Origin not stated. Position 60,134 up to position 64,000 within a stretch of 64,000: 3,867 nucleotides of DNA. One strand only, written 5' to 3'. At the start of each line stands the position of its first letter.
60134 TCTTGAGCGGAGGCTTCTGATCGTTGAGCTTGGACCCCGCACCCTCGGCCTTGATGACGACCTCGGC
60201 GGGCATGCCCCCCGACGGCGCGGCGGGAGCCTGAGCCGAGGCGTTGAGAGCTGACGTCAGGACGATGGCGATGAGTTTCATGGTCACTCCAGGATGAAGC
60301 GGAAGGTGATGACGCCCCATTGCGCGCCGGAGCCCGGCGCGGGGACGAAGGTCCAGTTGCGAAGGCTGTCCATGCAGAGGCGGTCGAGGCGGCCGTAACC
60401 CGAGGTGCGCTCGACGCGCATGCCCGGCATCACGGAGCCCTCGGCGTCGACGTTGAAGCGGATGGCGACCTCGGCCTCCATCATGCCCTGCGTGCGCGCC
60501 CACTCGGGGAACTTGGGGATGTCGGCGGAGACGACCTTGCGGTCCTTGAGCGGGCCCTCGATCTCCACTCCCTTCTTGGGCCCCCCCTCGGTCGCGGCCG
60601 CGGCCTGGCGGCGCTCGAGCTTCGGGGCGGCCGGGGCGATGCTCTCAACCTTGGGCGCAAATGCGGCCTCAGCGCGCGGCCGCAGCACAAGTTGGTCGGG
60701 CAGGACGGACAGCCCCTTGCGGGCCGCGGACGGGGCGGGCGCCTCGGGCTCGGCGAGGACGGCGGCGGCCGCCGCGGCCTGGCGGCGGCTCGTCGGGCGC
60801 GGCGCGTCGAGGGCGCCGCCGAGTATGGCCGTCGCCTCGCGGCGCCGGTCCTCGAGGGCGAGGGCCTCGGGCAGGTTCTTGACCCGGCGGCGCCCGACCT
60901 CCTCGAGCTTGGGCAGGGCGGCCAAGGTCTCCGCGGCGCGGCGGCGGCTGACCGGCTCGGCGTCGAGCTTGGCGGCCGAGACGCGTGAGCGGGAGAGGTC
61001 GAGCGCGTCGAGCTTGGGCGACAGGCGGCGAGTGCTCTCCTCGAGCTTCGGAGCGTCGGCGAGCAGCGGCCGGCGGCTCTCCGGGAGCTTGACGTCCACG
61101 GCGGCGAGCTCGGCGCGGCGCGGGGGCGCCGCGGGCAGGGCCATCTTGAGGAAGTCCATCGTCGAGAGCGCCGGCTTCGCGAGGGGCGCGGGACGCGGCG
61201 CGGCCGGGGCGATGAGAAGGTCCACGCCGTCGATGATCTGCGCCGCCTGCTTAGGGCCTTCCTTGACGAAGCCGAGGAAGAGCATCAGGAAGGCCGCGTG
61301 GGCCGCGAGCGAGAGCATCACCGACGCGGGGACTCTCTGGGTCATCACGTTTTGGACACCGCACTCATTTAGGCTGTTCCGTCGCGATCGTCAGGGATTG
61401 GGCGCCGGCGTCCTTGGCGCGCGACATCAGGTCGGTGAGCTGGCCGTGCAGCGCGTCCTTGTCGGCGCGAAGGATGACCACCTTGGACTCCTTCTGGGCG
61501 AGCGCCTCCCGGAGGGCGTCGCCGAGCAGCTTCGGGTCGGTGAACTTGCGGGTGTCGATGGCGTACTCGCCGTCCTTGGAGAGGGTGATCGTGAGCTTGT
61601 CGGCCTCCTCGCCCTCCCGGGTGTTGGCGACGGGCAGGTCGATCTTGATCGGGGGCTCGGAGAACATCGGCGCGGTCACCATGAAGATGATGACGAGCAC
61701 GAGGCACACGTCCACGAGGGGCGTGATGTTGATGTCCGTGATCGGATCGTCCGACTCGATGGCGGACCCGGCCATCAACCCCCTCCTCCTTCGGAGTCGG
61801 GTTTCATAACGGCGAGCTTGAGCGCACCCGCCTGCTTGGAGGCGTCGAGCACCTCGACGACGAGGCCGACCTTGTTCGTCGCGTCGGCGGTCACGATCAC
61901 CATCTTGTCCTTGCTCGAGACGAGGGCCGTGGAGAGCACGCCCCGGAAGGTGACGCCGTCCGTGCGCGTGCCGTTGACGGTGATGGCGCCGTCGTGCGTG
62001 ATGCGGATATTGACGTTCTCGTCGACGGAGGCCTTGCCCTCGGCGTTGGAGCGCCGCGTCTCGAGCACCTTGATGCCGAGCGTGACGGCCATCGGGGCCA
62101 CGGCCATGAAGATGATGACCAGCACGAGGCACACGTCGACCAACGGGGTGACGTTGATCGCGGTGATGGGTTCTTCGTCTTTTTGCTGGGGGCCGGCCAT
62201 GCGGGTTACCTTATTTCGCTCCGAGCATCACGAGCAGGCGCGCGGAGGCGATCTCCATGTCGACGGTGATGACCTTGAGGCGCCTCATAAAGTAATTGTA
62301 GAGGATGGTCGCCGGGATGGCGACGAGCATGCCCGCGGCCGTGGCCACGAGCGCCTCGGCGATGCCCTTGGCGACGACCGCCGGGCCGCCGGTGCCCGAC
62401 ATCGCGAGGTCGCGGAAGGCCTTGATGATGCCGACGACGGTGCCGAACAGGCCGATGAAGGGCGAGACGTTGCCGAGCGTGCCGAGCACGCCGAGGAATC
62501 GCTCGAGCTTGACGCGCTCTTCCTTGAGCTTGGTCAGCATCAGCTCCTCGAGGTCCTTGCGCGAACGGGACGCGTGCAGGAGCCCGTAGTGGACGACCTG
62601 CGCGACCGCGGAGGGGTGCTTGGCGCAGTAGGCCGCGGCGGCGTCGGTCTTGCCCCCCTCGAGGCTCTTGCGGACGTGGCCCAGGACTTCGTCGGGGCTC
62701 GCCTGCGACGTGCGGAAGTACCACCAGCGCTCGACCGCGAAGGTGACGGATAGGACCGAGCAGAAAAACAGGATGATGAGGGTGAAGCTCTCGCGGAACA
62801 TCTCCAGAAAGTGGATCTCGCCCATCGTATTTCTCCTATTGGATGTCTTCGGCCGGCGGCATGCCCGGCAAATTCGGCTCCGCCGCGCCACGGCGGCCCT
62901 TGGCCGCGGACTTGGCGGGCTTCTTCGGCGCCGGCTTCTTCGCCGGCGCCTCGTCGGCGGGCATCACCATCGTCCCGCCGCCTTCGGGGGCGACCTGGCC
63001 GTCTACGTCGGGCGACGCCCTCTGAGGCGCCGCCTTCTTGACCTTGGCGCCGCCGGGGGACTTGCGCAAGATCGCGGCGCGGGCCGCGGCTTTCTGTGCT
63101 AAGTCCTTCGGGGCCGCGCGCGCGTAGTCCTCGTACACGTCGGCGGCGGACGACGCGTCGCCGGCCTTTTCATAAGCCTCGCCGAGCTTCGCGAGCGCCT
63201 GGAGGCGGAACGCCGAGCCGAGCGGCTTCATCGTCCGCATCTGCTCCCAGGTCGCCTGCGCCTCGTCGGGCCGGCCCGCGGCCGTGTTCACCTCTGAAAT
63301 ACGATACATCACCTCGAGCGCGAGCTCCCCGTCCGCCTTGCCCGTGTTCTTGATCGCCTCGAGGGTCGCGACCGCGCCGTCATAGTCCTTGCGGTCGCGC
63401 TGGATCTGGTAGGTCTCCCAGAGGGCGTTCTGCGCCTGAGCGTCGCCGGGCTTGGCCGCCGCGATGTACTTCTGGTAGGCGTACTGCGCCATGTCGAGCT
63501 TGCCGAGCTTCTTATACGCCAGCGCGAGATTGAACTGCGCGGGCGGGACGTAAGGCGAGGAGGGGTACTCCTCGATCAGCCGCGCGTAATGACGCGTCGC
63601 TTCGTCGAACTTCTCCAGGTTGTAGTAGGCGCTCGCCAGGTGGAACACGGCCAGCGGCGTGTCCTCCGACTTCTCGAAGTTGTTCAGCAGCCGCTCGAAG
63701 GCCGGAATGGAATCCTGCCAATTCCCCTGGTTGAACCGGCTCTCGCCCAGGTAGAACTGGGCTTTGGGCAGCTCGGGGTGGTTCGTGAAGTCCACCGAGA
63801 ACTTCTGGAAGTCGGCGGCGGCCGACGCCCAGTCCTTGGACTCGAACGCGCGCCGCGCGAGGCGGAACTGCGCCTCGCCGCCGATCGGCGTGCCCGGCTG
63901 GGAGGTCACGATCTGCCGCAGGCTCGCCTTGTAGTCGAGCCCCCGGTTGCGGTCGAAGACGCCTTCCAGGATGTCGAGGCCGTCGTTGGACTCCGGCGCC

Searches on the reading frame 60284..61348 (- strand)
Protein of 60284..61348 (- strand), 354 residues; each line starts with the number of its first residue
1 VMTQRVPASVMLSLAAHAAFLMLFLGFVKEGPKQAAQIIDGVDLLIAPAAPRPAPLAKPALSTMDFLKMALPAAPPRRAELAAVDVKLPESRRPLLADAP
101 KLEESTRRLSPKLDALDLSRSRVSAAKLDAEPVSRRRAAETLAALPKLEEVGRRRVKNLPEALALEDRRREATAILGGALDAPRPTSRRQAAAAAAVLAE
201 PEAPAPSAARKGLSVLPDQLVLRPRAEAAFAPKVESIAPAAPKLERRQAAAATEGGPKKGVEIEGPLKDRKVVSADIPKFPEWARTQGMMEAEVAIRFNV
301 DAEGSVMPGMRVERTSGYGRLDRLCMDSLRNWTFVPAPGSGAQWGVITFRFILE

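Call 90: search_protein_families(library=pfam, proteins=[window:60284-61348:-], max_evalue=0.00001)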
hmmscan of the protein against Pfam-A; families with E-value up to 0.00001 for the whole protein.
window:60284-61348:- (354 aa): 1 family
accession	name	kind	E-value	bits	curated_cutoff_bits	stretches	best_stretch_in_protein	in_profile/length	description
PF03544.19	TonB_C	-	1e-06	29.6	24.6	1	278-352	3-78/79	Gram-negative bacterial TonB protein C-terminal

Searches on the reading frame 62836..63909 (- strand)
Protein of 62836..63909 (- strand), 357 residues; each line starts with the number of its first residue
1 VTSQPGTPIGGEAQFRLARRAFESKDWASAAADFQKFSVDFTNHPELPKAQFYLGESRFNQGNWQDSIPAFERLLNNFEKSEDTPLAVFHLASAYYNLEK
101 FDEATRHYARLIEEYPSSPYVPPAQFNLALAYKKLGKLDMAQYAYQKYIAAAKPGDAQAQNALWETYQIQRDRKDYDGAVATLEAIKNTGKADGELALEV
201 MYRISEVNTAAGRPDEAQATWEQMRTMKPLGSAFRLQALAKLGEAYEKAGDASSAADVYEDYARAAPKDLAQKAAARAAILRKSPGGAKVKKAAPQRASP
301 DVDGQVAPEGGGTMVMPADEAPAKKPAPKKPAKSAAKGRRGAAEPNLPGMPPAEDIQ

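Call 90: search_protein_families(library=pfam, proteins=[window:62836-63909:-], max_evalue=0.00001)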
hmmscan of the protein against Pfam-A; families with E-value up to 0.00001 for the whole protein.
window:62836-63909:- (357 aa): 12 families
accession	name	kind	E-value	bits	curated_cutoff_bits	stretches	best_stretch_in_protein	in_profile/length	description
PF13174.12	TPR_6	-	9.5e-25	86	26.3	0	87-118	2-33/33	Tetratricopeptide repeat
PF07719.23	TPR_2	-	5.5e-21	73.4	27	0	87-117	3-33/34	Tetratricopeptide repeat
PF13424.12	TPR_12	-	7e-17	61.8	30.1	1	90-153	8-76/77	Tetratricopeptide repeat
PF13432.12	TPR_16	-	6.6e-16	58.9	32.7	2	54-119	3-65/65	Tetratricopeptide repeat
PF13428.12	TPR_14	-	1.3e-15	56.8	23.5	0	88-119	4-35/44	Tetratricopeptide repeat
PF00515.34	TPR_1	-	2.8e-10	40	27.8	0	124-148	3-27/34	Tetratricopeptide repeat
PF13181.12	TPR_8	-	3.2e-09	36.7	25.7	0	124-150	3-29/34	Tetratricopeptide repeat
PF13176.12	TPR_7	-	3.3e-09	36.6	27.9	0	238-268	1-33/36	Tetratricopeptide repeat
PF14559.12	TPR_19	-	3e-08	34.3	25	0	61-120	4-60/68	Tetratricopeptide repeat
PF13525.12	YfiO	-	1e-07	32.4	25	1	15-152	9-161/203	Outer membrane lipoprotein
PF09976.15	TPR_21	-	2.2e-07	31.2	25.5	0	17-153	45-177/193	Tetratricopeptide repeat-like domain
PF12895.13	ANAPC3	-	4.1e-06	27.4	27.2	0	60-147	1-81/82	Anaphase-promoting complex, cyclosome, subunit 3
